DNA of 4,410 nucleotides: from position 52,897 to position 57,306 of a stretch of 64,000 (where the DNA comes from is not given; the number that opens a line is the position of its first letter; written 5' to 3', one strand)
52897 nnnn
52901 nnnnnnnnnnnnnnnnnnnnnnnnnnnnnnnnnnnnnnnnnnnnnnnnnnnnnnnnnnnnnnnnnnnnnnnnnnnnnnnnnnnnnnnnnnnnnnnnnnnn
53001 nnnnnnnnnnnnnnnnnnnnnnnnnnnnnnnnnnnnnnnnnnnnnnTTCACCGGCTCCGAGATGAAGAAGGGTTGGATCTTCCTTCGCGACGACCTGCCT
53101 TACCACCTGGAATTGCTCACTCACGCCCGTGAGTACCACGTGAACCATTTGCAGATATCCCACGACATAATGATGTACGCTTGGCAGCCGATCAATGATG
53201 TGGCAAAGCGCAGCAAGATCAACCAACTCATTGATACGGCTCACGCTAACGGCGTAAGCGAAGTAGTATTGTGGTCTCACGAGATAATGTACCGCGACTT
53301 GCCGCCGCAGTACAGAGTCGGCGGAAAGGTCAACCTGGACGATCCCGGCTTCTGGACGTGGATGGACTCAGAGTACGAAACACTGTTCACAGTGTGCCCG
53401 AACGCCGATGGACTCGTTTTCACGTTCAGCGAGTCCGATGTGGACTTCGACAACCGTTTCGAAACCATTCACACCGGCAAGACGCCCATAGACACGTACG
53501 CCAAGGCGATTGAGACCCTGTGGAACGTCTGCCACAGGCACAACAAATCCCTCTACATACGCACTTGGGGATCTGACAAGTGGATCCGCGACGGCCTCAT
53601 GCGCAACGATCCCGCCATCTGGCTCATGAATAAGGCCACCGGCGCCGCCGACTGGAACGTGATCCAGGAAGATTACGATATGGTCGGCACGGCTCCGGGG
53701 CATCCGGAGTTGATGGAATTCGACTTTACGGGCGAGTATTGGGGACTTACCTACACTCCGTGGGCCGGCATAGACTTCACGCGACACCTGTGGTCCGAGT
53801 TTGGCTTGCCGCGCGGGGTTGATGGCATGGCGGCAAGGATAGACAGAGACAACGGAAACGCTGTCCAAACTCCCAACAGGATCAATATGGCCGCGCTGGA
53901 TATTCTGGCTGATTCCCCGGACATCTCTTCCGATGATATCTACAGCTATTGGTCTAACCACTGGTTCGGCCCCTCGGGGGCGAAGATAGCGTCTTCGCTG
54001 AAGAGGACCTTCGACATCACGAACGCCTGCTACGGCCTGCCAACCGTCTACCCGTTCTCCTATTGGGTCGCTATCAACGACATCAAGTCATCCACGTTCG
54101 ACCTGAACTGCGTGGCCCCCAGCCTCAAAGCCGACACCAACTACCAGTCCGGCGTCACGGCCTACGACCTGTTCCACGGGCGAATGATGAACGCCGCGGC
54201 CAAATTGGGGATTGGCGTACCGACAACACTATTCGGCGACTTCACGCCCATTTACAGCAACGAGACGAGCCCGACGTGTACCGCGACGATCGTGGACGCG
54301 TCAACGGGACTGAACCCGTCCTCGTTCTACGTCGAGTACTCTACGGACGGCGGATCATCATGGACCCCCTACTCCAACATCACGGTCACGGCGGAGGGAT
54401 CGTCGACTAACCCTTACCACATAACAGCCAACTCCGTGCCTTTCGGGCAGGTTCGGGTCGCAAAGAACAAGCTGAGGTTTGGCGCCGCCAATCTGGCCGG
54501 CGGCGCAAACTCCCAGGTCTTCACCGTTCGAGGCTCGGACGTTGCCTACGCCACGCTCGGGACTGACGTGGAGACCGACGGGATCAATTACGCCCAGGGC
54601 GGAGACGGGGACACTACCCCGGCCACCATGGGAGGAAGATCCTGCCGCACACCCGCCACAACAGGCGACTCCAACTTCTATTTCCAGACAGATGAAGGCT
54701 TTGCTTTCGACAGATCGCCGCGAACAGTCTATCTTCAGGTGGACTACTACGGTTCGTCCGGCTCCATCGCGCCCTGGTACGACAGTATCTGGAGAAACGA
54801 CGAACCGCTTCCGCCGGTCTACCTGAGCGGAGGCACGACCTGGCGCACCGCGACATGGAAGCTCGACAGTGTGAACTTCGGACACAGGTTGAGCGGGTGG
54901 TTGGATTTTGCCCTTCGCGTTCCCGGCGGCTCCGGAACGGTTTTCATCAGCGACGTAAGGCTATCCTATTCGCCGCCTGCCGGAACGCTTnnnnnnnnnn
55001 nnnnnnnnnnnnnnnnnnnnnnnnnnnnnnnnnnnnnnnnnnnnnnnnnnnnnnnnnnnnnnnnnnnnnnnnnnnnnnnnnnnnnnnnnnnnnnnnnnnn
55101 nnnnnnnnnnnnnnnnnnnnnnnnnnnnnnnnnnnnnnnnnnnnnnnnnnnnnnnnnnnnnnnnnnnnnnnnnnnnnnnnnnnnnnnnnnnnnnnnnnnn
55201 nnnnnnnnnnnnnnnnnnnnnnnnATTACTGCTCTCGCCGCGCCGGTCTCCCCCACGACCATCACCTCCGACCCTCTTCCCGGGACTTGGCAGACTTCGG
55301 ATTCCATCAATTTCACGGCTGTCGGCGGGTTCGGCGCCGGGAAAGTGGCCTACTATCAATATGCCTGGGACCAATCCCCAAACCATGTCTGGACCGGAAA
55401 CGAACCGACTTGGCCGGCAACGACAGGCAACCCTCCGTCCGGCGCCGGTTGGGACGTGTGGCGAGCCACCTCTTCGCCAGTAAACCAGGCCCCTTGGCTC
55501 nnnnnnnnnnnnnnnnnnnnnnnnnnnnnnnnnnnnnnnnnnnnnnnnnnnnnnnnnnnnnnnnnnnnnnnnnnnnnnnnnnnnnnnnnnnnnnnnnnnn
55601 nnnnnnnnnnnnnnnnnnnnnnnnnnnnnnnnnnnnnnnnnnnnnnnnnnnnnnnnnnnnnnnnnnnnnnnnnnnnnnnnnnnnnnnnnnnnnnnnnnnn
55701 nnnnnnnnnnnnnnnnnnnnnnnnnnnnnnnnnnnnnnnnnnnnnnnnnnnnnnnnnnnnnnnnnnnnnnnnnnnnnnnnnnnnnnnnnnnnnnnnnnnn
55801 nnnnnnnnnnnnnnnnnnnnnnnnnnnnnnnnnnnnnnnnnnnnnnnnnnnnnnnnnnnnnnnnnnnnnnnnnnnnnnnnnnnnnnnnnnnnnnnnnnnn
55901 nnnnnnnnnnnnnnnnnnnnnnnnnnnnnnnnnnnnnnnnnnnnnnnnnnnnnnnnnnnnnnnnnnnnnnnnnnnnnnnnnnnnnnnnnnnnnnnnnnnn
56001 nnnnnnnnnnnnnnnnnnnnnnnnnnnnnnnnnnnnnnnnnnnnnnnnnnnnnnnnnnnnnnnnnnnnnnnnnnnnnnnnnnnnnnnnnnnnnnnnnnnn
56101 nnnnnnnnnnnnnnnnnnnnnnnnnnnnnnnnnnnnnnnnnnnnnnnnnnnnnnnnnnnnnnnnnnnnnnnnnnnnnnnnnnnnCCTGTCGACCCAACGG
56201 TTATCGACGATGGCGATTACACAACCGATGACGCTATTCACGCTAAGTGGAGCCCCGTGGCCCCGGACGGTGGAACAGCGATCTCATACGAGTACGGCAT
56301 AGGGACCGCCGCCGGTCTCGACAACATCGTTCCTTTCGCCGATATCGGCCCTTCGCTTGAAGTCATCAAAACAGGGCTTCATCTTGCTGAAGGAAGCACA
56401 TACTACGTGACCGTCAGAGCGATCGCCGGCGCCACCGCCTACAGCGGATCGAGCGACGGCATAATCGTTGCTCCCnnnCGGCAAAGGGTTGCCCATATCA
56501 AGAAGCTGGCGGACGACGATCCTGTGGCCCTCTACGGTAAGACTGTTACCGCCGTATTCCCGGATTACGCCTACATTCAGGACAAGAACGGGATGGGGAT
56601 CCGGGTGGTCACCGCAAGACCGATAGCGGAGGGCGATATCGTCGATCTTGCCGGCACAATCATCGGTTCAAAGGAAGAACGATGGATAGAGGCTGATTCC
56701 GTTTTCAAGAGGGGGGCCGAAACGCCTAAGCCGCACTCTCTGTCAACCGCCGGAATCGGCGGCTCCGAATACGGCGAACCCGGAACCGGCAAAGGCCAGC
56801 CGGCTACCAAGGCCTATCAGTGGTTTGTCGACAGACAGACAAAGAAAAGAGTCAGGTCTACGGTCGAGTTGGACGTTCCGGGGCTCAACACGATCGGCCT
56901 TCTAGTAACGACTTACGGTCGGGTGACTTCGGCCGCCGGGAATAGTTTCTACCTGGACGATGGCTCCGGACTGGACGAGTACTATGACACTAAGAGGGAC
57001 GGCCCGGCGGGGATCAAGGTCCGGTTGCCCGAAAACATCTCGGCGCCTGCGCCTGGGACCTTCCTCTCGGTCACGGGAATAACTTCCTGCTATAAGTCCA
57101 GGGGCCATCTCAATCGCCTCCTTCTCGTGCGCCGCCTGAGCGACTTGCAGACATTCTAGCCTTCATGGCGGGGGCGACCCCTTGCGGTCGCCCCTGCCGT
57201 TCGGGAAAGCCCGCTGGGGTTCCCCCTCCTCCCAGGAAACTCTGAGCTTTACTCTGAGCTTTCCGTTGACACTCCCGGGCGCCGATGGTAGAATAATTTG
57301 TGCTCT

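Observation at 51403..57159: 1918-aa secreted protein with duplicated lectin modules and triplicated Ig-like repeats around a putative glycosidase core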

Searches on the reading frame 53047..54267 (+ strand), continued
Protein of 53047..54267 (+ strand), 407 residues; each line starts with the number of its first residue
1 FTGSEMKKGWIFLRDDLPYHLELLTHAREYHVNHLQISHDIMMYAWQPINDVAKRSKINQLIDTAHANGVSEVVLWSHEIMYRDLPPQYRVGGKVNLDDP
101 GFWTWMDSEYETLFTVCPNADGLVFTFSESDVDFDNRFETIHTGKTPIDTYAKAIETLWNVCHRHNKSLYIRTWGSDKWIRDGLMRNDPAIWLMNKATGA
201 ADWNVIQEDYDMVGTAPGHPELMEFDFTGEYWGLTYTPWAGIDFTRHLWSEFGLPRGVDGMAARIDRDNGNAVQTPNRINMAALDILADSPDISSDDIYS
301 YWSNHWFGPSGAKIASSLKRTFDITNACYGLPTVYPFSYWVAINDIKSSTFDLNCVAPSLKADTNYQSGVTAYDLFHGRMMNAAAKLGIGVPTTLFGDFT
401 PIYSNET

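Call 92: fold_search(model_id=the predicted structure, library=pdb)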
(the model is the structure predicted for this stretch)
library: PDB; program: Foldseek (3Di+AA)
matches with E <= 10: 1862; with E <= 0.001: 385
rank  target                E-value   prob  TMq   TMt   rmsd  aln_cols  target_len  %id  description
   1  1k9e                  3.5e-13  1.00  0.57  0.36   4.8       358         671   15  Crystal structure of a mutated family-67 alpha-D-glucuronidase (E285N) from Bacillus stearothermophilus T-6, complexed w (released 2002-10-29)
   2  1k9d                  5.2e-13  1.00  0.57  0.36   4.8       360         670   15  The 1.7 A crystal structure of alpha-D-glucuronidase, a family-67 glycoside hydrolase from Bacillus stearothermophilus T (released 2002-10-29)
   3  1mqq                  3.1e-12  1.00  0.57  0.36   5.1       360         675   16  THE CRYSTAL STRUCTURE OF ALPHA-D-GLUCURONIDASE FROM BACILLUS STEAROTHERMOPHILUS T-1 COMPLEXED WITH GLUCURONIC ACID (released 2003-09-17)
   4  1mqp                  5.4e-12  1.00  0.57  0.37   4.8       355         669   15  THE CRYSTAL STRUCTURE OF ALPHA-D-GLUCURONIDASE FROM BACILLUS STEAROTHERMOPHILUS T-6 (released 2003-09-23)
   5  1mqr                  7.1e-12  1.00  0.54  0.35   5.5       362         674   16  THE CRYSTAL STRUCTURE OF ALPHA-D-GLUCURONIDASE (E386Q) FROM BACILLUS STEAROTHERMOPHILUS T-6 (released 2003-09-17)
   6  1l8n_A                1.7e-11  1.00  0.56  0.36   5.3       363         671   16  The 1.5A crystal structure of alpha-D-glucuronidase from Bacillus stearothermophilus T-1, complexed with 4-O-methyl-gl (released 2003-03-21)
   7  1h41_B                2.3e-10  1.00  0.56  0.35   5.0       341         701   13  Pseudomonas cellulosa E292A alpha-D-glucuronidase mutant complexed with aldotriuronic acid (released 2003-05-01)
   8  1h41_A                3.6e-10  1.00  0.59  0.36   4.8       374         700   12  Pseudomonas cellulosa E292A alpha-D-glucuronidase mutant complexed with aldotriuronic acid (released 2003-05-01)
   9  1gqi_A                5.2e-10  1.00  0.55  0.33   5.5       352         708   14  Structure of Pseudomonas cellulosa alpha-D-glucuronidase (released 2002-09-26)
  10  1gql_A                6.9e-10  1.00  0.57  0.35   5.4       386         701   13  Structure of Pseudomonas cellulosa alpha-D-glucuronidase complexed with glucuronic acid and xylotriose (released 2002-09-26)
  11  1gql_B                1.3e-09  1.00  0.55  0.34   5.4       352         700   14  Structure of Pseudomonas cellulosa alpha-D-glucuronidase complexed with glucuronic acid and xylotriose (released 2002-09-26)
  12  2xsb                  8.8e-08  1.00  0.49  0.47  13.3       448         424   16  OgOGA PUGNAc complex (released 2011-03-23)
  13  5vvt_A                1.0e-07  1.00  0.48  0.47  15.1       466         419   10  Structural Investigations of the Substrate Specificity of Human O-GlcNAcase (released 2017-09-27)
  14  5diy_B                1.2e-07  1.00  0.53  0.48  11.7       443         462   12  Thermobaculum terrenum O-GlcNAc hydrolase mutant - D120N (released 2015-10-28)
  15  2wb5_A                1.8e-07  1.00  0.56  0.40  10.1       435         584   10  GlcNAcstatins are nanomolar inhibitors of human O-GlcNAcase inducing cellular hyper-O-GlcNAcylation (released 2009-03-31)
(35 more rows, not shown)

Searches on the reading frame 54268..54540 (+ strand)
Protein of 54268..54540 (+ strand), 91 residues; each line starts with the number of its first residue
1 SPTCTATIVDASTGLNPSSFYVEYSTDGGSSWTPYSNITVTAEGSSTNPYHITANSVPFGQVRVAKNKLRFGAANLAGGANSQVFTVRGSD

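Call 94: search_protein_families(library=pfam, proteins=[window:54268-54540:+], max_evalue=1)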
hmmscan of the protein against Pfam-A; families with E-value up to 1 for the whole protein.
window:54268-54540:+ (91 aa): 6 families
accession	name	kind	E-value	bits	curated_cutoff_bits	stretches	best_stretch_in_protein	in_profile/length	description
PF00754.31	F5_F8_type_C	-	0.00058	20.4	28.2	1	14-57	60-103/127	F5/8 type C domain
PF22633.2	F5_F8_type_C_2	-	0.0081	17.2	27.8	1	12-63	43-90/91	NedA-like, galactose-binding domain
PF03174.19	CHB_HEX_C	-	0.023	15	23.6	1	22-39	37-54/76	Chitobiase/beta-hexosaminidase C-terminal domain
PF02012.26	BNR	-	0.03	14.7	27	1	24-33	2-11/12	BNR/Asp-box repeat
PF21471.3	Reelin_subrepeat-B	-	0.055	13.7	27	1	19-43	59-77/127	Reelin subrepeat B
PF24316.1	Tli3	-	0.11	13.3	27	1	17-48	81-114/129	T6SS Tli3 immunity protein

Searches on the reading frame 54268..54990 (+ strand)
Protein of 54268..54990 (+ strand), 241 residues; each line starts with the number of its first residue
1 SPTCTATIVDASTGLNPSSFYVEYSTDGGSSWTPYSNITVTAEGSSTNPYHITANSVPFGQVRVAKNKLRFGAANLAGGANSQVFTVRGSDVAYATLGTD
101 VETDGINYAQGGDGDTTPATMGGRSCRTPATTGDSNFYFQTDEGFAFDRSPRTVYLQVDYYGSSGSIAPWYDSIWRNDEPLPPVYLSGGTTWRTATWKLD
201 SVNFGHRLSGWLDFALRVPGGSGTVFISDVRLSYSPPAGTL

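Call 18: search_protein_families(library=pfam, proteins=[window:54268-54990:+], max_evalue=10)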
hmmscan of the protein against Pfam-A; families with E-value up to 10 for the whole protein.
window:54268-54990:+ (241 aa): 6 families
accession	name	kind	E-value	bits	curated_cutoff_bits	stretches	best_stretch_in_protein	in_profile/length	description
PF00754.31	F5_F8_type_C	-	0.0023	18.5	28.2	1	14-55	60-100/127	F5/8 type C domain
PF22633.2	F5_F8_type_C_2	-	0.034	15.2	27.8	1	12-63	43-90/91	NedA-like, galactose-binding domain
PF03174.19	CHB_HEX_C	-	0.081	13.3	23.6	1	22-38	37-53/76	Chitobiase/beta-hexosaminidase C-terminal domain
PF24316.1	Tli3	-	0.14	13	27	1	18-48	82-114/129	T6SS Tli3 immunity protein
PF21471.3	Reelin_subrepeat-B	-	0.15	12.2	27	1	19-40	59-77/127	Reelin subrepeat B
PF02012.26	BNR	-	0.25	11.9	27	1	24-33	2-11/12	BNR/Asp-box repeat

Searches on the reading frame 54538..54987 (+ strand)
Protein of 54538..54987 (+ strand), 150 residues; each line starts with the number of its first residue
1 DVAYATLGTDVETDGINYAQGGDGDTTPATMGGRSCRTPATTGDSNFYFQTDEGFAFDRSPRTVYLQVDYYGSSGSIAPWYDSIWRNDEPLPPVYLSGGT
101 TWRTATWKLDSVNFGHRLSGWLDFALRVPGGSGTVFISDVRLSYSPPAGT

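Call 60: search_solved_structures(query=A5, max_evalue=10)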
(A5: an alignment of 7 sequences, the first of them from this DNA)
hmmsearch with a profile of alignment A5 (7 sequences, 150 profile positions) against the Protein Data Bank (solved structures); distinct sequences matched with E-value up to 10: 5.
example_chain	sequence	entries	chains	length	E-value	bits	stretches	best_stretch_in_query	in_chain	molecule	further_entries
9dtk_A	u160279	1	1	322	0.5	13.4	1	36-113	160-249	UDP-N-acetylenolpyruvoylglucosamine reductase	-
4d6x_A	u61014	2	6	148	0.99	12.4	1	44-107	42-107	BACTERIAL REGULATORY, FIS FAMILY PROTEIN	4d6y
1s1g_A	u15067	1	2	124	1.1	12.2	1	38-92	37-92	Potassium voltage-gated channel subfamily D member 3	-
2nz0_B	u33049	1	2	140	1.6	11.8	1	38-92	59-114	Potassium voltage-gated channel subfamily D member 3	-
2i2r_A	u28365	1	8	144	1.6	11.7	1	38-92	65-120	Potassium voltage-gated channel subfamily D member 3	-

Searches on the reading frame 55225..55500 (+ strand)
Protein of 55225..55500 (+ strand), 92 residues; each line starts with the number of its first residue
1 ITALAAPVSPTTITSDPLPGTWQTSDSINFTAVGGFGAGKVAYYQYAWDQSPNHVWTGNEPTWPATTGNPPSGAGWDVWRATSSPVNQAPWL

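Call 18: search_protein_families(library=pfam, proteins=[window:55225-55500:+], max_evalue=10)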
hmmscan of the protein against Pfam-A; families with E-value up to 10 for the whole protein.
window:55225-55500:+ (92 aa): 2 families
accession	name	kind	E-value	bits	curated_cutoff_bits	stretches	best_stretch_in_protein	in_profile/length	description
PF10631.14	DUF2477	-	0.023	15.8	20.6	1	31-78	69-115/142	Protein of unknown function (DUF2477)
PF24157.1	DUF7408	-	0.13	12.7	27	1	22-52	130-160/174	Domain of unknown function (DUF7408)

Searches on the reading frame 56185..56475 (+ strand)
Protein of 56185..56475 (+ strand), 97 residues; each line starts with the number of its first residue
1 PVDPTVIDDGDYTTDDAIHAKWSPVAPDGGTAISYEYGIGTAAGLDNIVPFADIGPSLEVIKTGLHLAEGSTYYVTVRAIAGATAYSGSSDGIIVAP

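Call 94: search_protein_families(library=pfam, proteins=[window:56185-56475:+], max_evalue=1)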
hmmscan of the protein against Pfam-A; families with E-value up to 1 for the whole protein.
window:56185-56475:+ (97 aa): 1 family
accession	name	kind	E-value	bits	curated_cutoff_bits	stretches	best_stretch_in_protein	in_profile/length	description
PF00041.27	fn3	-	0.11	13.1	25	1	14-86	12-75/84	Fibronectin type III domain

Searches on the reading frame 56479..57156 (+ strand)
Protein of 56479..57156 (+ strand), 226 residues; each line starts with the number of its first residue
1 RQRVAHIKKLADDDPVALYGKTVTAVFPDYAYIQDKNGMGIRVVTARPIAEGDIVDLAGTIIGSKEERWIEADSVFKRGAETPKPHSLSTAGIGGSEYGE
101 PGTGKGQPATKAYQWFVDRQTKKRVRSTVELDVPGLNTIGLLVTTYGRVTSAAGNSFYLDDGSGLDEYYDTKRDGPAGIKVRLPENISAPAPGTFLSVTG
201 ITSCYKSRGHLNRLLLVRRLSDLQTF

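Call 59: search_solved_structures(query=A4, max_evalue=10)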
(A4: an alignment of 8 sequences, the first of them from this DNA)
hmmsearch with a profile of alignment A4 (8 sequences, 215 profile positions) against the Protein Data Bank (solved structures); distinct sequences matched with E-value up to 10: 0.

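Call 81: find_homologous_proteins(query=A4, max_evalue=0.001)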
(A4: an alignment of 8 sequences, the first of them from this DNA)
Query A4 (8 sequences) (226 aa, profile of the alignment): 42 proteins with E <= 0.001 among 8000 candidates.
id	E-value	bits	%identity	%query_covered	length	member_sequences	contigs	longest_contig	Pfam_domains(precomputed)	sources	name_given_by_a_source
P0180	2.3e-46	176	30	92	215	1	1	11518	-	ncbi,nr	ncbi:MAG: hypothetical protein Q7T82_10050, partial [Armatimonadota bacterium]|nr:hypothetical prote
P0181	2.4e-45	173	31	89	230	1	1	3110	-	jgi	jgi:hypothetical protein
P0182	3.6e-43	166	32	95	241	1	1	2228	-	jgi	jgi:hypothetical protein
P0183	1.0e-40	158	30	88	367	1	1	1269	-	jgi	jgi:hypothetical protein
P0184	4.4e-40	156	30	94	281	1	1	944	-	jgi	jgi:hypothetical protein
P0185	1.6e-37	147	32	98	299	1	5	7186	-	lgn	-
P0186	3.6e-37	146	28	96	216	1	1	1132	-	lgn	-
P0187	6.7e-37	145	31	91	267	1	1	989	-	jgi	-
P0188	2.2e-36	144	31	98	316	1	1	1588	-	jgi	jgi:hypothetical protein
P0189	3.0e-36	143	33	92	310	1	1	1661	-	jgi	jgi:hypothetical protein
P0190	3.2e-36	143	32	98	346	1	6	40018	PF25168.2,PF24105.2,PF24805.2,PF23342.2,PF24817.2,PF23393.3,PF20426.5,PF25460.2,PF00400.39,PF23414.2,PF25174.2,PF24814.2,PF23381.2,PF25173.2,PF25171.2,PF12894.14,PF25175.2,PF24796.2,PF07676.19,PF23409.2,PF25172.2,PF24782.3,PF16529.12,PF25391.2,PF23869.2,PF24807.2,PF25047.1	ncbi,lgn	-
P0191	2.7e-34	137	33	93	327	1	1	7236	-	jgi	jgi:hypothetical protein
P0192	4.0e-34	136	35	88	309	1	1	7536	-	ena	-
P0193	3.0e-33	133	31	98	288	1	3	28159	-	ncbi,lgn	-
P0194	1.7e-32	131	29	98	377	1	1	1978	-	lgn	-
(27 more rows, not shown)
